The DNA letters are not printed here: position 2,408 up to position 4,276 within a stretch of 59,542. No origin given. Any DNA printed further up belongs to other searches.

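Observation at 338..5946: Self-contained membrane - JAB - E1 - JAB - membrane locus: candidate new ubiquitin-like conjugation/deconjugation system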

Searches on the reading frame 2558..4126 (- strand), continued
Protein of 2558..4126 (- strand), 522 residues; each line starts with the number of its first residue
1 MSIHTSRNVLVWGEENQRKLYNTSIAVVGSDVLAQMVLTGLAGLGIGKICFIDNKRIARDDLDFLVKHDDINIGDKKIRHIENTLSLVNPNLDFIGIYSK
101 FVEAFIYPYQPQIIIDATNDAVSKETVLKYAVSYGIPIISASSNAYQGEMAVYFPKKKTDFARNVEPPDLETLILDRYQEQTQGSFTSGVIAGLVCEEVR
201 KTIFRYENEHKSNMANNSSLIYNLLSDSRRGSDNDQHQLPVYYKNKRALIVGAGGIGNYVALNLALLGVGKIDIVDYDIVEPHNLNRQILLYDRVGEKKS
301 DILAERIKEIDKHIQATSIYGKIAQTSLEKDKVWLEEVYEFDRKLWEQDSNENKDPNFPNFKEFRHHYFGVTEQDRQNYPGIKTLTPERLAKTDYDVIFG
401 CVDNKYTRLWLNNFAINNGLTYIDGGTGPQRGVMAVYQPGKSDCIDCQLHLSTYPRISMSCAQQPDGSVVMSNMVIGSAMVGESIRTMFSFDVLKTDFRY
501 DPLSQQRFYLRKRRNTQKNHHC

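Call 27: search_protein_families(library=pfam, proteins=[L001:3962-4390:+, L001:4407-5732:+, L053:3860-4258:+, L053:4255-5433:+, L053:5426-5965:+, L053:5962-7065:+, L053:7062-7859:+, L026:1947-2390:+, L026:2387-3499:+, L001:5725-7026:+], max_evalue=0.1)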
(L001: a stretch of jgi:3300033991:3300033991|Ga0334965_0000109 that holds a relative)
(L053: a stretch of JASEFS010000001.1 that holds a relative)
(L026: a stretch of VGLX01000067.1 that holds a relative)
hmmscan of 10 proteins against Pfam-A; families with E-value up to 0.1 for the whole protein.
L001:3962-4390:+ (142 aa): 2 families
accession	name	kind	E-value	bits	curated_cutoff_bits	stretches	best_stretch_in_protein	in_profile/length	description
PF20462.4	DUF6715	-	0.0086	16.1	27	1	94-130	105-141/192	Domain of unknown function (DUF6715)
PF22669.2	Exo_endo_phos2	-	0.073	13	27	0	102-138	246-284/288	Endonuclease/Exonuclease/phosphatase family 2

L001:4407-5732:+ (441 aa): 1 family
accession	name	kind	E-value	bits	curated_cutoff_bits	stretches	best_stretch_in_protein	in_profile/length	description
PF20029.6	DUF6436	-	0.092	12.9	27.3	0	216-319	34-106/133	Domain of unknown function (DUF6436)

L053:3860-4258:+ (132 aa): 1 family
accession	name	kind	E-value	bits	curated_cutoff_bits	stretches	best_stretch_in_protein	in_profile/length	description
PF13298.12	LigD_N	-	0.03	14.9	31.1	1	25-80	56-98/107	DNA Ligase D 3'-phosphoesterase domain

L053:4255-5433:+ (392 aa): 0 families

L053:5426-5965:+ (179 aa): 0 families

L053:5962-7065:+ (367 aa): 20 families
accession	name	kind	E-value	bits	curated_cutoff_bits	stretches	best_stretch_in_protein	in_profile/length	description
PF07724.20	AAA_2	-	8.3e-19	68.7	27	1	96-269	2-164/166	AAA domain (Cdc48 subfamily)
PF00004.35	AAA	-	3.8e-11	44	21.2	1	100-223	1-108/131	ATPase family associated with various cellular activities (AAA)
PF10431.15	ClpB_D2-small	-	4.2e-07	30.3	21.9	1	299-347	19-67/81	C-terminal, D2-small domain, of ClpB protein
PF13191.12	AAA_16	-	0.00031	21.7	32.6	1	85-124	11-51/167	AAA ATPase domain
PF13401.12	AAA_22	-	0.00072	20.3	27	1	97-131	5-42/130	AAA domain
PF07728.20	AAA_5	-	0.0008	19.9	22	1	99-175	1-79/139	AAA domain (dynein-related subfamily)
PF00493.29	MCM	-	0.0017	18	23.3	1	80-177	42-136/224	MCM P-loop domain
PF00158.32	Sigma54_activat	-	0.0031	17.6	20.2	1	88-119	13-44/168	Sigma-54 interaction domain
PF00437.27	T2SSE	-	0.0035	16.5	24.9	1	79-121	124-166/370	Type II/IV secretion system protein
PF14532.12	Sigma54_activ_2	-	0.0044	17.7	25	1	85-131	9-58/138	Sigma-54 interaction domain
PF01695.23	IstB_IS21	-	0.0058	16.6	24.1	1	97-118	92-113/238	IstB-like ATP binding protein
PF04851.21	ResIII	-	0.019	15.3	22.5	1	89-117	15-43/164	Type III restriction enzyme, res subunit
PF13479.12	AAA_24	-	0.021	15.1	27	1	97-119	2-24/195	AAA domain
PF13521.12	AAA_28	-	0.022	15.4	27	1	100-135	2-37/164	AAA domain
PF13238.12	AAA_18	-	0.027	15.3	29.4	1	100-144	1-29/128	AAA domain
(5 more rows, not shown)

L053:7062-7859:+ (265 aa): 0 families

L026:1947-2390:+ (147 aa): 0 families

L026:2387-3499:+ (370 aa): 0 families

L001:5725-7026:+ (433 aa): 4 families
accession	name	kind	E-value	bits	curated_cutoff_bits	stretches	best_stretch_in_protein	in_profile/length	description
PF21008.3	AIF-1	-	0.0056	17.4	50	0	361-432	63-133/140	Allograft inflammatory factor 1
PF07889.17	DUF1664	-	0.0088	16.5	34.6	1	349-409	38-96/124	Protein of unknown function (DUF1664)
PF10884.14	DUF2683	-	0.076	13.7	27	0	369-408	11-50/66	Protein of unknown function (DUF2683)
PF02780.25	Transketolase_C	-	0.089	13.1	25.9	0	239-265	33-58/124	Transketolase, C-terminal domain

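Call 28: search_protein_families(library=padloc, proteins=[L001:3962-4390:+, L001:4407-5732:+, L053:3860-4258:+, L053:4255-5433:+, L053:5426-5965:+, L053:5962-7065:+, L053:7062-7859:+, L026:1947-2390:+, L026:2387-3499:+, L001:5725-7026:+], max_evalue=0.1)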
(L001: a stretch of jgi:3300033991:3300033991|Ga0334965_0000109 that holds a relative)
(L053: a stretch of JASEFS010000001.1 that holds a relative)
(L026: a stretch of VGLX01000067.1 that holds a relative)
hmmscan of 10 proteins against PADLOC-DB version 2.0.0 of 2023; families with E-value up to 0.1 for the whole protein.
L001:3962-4390:+ (142 aa): 1 family
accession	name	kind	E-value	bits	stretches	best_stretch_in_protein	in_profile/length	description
PDLC04298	PDC-M02B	-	0.021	11.7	1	60-112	16-69/380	-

L001:4407-5732:+ (441 aa): 1 family
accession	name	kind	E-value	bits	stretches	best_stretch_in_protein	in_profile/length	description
PDLC01142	Unk_03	-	0.03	12.5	1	217-280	95-156/186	"Alpha helical protein with coiled-coil region and maybe secreted or membrane (1 TM domain at N-terminus, but a weak TMH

L053:3860-4258:+ (132 aa): 0 families

L053:4255-5433:+ (392 aa): 0 families

L053:5426-5965:+ (179 aa): 0 families

L053:5962-7065:+ (367 aa): 9 families
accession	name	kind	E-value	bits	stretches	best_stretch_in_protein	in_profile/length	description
PDLC04140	mad8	-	1.1e-05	23.2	1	75-165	2-76/314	mads_8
PDLC02196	IetA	-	1.5e-05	22.6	1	4-128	36-153/374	-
PDLC02195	IetA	-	2.2e-05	22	1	30-127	73-167/395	-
PDLC04232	IetA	-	5.7e-05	20.7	1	93-127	112-146/330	-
PDLC04231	IetA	-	0.00025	18.9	1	91-177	111-190/262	-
PDLC03838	DolB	-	0.00061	17.1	1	86-130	155-199/375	-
PDLC04792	PDC-S01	-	0.0044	13.6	1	95-174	17-98/452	-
PDLC04786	PDC-S01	-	0.018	11.8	1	97-175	20-100/439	-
PDLC02373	dCTPase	-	0.034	11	1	68-122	126-179/630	-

L053:7062-7859:+ (265 aa): 0 families

L026:1947-2390:+ (147 aa): 0 families

L026:2387-3499:+ (370 aa): 0 families

L001:5725-7026:+ (433 aa): 1 family
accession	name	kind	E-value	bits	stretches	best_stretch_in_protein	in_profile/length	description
PDLC02614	DrmC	-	0.007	14.2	0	4-60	23-76/153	DrmC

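Call 36: search_solved_structures(query=A1, max_evalue=1e-8)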
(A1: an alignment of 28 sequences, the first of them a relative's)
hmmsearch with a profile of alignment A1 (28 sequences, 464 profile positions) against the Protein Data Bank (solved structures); distinct sequences matched with E-value up to 1e-8: 80 (the best 60 are shown).
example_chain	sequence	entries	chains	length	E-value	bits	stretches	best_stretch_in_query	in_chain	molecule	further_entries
9qgg_B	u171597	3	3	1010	6e-36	127.4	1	233-383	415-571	E1 ubiquitin-activating enzyme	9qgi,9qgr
6dc6_A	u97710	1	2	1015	2.2e-34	122.3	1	233-382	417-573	Ubiquitin-like modifier-activating enzyme 1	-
9mc4_A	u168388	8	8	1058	2.3e-34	122.2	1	233-382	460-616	Ubiquitin-like modifier-activating enzyme 1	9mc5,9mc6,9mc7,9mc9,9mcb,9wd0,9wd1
6nya_A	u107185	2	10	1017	3.4e-33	118.4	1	233-383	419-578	Ubiquitin-activating enzyme E1 1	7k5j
4nnj_A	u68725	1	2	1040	3.4e-33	118.4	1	233-383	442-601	Ubiquitin-activating enzyme E1 1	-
5l6h_A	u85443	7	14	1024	3.6e-33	118.3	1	233-383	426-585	Ubiquitin-activating enzyme E1 1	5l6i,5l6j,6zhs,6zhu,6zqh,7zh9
3cmm_A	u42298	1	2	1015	3.9e-33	118.2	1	233-383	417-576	Ubiquitin-activating enzyme E1 1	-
5tr4_A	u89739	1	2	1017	5.5e-33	117.7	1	233-383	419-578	Ubiquitin-activating enzyme E1 1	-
4ii2_A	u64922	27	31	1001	2.4e-32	115.6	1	236-383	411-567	Ubiquitin-activating enzyme E1 1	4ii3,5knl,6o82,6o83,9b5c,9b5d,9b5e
5um6_A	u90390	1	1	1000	2.4e-32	115.6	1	236-383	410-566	Ubiquitin-activating enzyme E1 1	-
9dqb_B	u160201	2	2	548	4.1e-32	114.8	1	239-390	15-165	SUMO-activating enzyme subunit 2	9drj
3kyd_B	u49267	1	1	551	4.1e-32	114.8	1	239-390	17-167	SUMO-activating enzyme subunit 2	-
6xog_B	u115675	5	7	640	6.2e-32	114.2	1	239-390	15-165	SUMO-activating enzyme subunit 2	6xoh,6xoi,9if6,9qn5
6cwy_D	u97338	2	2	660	6.3e-32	114.2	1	238-390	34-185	SUMO-activating enzyme subunit 2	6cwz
3kyc_B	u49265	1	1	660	6.3e-32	114.2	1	238-390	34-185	SUMO-activating enzyme subunit 2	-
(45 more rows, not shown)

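Call 44: search_solved_structures(query=A3, max_evalue=10)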
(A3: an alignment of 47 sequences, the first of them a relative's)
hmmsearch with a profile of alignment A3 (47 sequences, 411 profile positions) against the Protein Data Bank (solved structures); distinct sequences matched with E-value up to 10: 6.
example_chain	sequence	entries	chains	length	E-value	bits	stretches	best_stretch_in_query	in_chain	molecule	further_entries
6wlz_J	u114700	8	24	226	0.008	18.6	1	72-203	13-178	V-type proton ATPase subunit E 1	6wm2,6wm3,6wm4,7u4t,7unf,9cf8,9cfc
9bra_8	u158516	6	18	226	0.014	17.8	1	72-202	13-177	V-type proton ATPase subunit E 1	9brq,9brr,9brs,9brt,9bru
6xbw_I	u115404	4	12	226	0.017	17.5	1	72-156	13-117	V-type proton ATPase subunit E 1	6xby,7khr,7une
7u8o_I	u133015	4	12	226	0.021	17.2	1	72-155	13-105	V-type proton ATPase subunit E 1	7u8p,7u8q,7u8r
6vq6_I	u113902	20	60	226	0.022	17.1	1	72-156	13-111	V-type proton ATPase subunit E 1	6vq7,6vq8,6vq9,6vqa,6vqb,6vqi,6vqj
9u78_A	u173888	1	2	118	9.1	8.6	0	202-241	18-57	Single Chain Protein of De Novo Designed Helix Bundles-4EH2 with KDPV Loop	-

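Call 45: search_solved_structures(query=A4, max_evalue=10)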
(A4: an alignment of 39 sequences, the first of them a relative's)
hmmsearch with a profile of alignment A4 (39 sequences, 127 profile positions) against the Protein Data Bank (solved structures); distinct sequences matched with E-value up to 10: 5.
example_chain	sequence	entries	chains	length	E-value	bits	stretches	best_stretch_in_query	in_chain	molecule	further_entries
4heo_A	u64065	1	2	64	0.72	13.2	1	33-78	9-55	Phosphoprotein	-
3ln6_A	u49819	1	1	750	1.2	12.5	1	44-91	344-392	Glutathione biosynthesis bifunctional protein gshAB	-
6hsq_A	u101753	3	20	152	1.3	12.4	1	34-77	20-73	3-dehydroquinate dehydratase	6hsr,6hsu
8snb_8D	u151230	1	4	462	1.6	12.1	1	22-99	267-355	Tektin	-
6xeh_A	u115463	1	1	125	3.9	10.9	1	39-99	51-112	DE NOVO DESIGNED OR386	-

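Call 68: predict_structure(alignment_id=A1)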
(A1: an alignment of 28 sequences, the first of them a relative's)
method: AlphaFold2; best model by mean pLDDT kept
length: 522 residues; sequences in the alignment: 28
mean_pLDDT: 90.7   pTM: 0.93
mean pLDDT of the five models: 90.7, 89.0, 88.9, 88.5, 88.2
residues with pLDDT >= 90: 374; 70-90: 115; 50-70: 24; < 50: 9
segments of 3 or more residues with pLDDT < 50: 458-464
pLDDT, mean of each block of 10 residues (from residue 1): 83 93 98 98 97 96 94 97 96 97 96 98 97 95 97 80 76 96 97 97 83 89 94 84 95 97 97 96 91 96 97 96 86 92 89 84 92 90 88 94 92 94 92 93 90 68 59 97 91 87 90 62 58
secondary structure, 60 per line:
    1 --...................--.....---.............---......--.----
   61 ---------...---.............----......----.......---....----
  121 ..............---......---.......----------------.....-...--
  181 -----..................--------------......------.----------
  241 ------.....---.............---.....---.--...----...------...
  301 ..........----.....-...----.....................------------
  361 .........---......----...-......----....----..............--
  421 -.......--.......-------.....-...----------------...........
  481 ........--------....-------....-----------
elements in order: H3-21 E24-28 H32-44 E48-53 H77-88 E93-98 H103-109 E113-116 H121-134 E138-143 E147-153 H170-174 H186-203 E218-223 E247-251 H255-267 E271-275 H299-310 E315-319 E321-323 H328-348 H361-369 H373-378 E383-385 H387-392 E397-400 H405-418 E422-428 E431-437 H445-449 H470-488 E497-500 E508-511

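Call 70: fold_search(model_id=the predicted structure, library=pdb)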
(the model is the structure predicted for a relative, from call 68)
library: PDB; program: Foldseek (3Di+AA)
matches with E <= 10: 1921; with E <= 0.001: 283
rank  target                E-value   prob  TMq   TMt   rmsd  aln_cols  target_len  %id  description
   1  9mc4_A                5.3e-24  1.00  0.58  0.32  10.0       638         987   14  Cryo-EM structure of Human UBA1-UBE2O-Ub -Transthiolation state 4 (released 2026-03-25)
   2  9qgg_B                4.4e-23  1.00  0.61  0.34   8.1       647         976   14  Consensus structure of dUBA1-UbDha-dBIRC6 trapped ternary complex (released 2025-10-29)
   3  8oif_A                4.7e-23  1.00  0.62  0.47   8.7       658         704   12  Structure of the UBE1L activating enzyme bound to ISG15 and UBE2L6 (released 2023-12-13)
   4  4nnj_A                7.7e-23  1.00  0.57  0.31  10.8       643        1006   14  Crystal structure of Uba1 in complex with ubiquitin-AMP and thioesterified ubiquitin (released 2014-05-07)
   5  7pvn_A                8.6e-23  1.00  0.59  0.32  10.2       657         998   14  Crystal Structure of Human UBA6 in Complex with ATP (released 2022-08-31)
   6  7sol_A                1.0e-22  1.00  0.59  0.32  10.0       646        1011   13  Crystal Structures of the bispecific ubiquitin/FAT10 activating enzyme, Uba6 (released 2022-11-02)
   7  7pvn_B                1.9e-22  1.00  0.60  0.32   8.9       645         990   14  Crystal Structure of Human UBA6 in Complex with ATP (released 2022-08-31)
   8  6zqh_C                1.9e-22  1.00  0.57  0.31  10.3       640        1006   14  Yeast Uba1 in complex with ubiquitin (released 2020-11-04)
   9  6nya_D                2.8e-22  1.00  0.58  0.32  10.2       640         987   13  Crystal Structure of ubiquitin E1 (Uba1) in complex with Ubc3 (Cdc34) and ubiquitin (released 2019-08-07)
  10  9b5c_A                4.4e-22  1.00  0.57  0.31  10.1       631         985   12  Ubiquitin E1-Ub-E2 tetrahedral transthiolation intermediate mimic (doubly Ub-loaded) - consensus map and model (released 2024-06-05)
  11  6dc6_A                4.6e-22  1.00  0.59  0.32  10.0       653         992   14  Crystal structure of human ubiquitin activating enzyme E1 (Uba1) in complex with ubiquitin (released 2018-10-10)
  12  9mcb_A                5.2e-22  1.00  0.59  0.31   9.1       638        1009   14  Cryo-EM structure of Human UBA1-UBE2O-Ub -Recruitment state 1 (released 2026-03-25)
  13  9qim_B                5.5e-22  1.00  0.59  0.31   9.7       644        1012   13  Consensus structure of UBA6-BIRC6 (released 2025-10-29)
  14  5l6j_C                5.5e-22  1.00  0.57  0.31  10.5       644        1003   13  Uba1 in complex with Ub-MLN7243 covalent adduct (released 2017-06-14)
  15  5knl_A                5.8e-22  1.00  0.57  0.31   9.5       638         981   11  Crystal structure of S. pombe ubiquitin E1 (Uba1) in complex with Ubc15 and ubiquitin (released 2017-02-15)
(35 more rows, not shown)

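Call 74: find_encoding_contigs(protein=P0003, flank=5000, max_places=1)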
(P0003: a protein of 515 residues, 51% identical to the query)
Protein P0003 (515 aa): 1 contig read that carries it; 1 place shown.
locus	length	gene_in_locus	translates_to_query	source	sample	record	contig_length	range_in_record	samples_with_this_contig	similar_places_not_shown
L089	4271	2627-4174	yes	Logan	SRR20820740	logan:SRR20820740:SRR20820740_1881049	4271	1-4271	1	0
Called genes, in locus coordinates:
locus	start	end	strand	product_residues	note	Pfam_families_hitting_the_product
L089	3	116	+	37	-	?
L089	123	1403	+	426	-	-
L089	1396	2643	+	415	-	-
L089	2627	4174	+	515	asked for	PF00899:ThiF, PF01488:Shikimate_DH (faint), PF00899:ThiF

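Call 75: find_encoding_contigs(protein=P0006, flank=5000, max_places=1)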
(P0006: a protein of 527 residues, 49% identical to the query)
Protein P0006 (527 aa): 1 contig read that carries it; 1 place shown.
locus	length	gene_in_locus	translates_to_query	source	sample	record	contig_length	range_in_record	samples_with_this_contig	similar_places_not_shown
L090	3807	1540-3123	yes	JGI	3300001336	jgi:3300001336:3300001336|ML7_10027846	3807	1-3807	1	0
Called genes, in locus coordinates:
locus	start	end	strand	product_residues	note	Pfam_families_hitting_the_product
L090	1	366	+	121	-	?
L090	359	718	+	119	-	-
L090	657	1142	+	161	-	-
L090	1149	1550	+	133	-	-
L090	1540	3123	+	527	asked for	PF00899:ThiF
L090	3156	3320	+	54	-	-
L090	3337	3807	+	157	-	?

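Call 77: find_related_loci(query=A2, collection=viral_contigs, flank=6000)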
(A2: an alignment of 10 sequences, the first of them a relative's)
Query A2 (522 aa) in viral_contigs; peptide patterns used: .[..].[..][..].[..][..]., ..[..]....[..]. (x = any residue, [..] = any of these).
52 stretches matched a pattern, but none encodes a relative of the query by tblastn (E <= 1e-3).
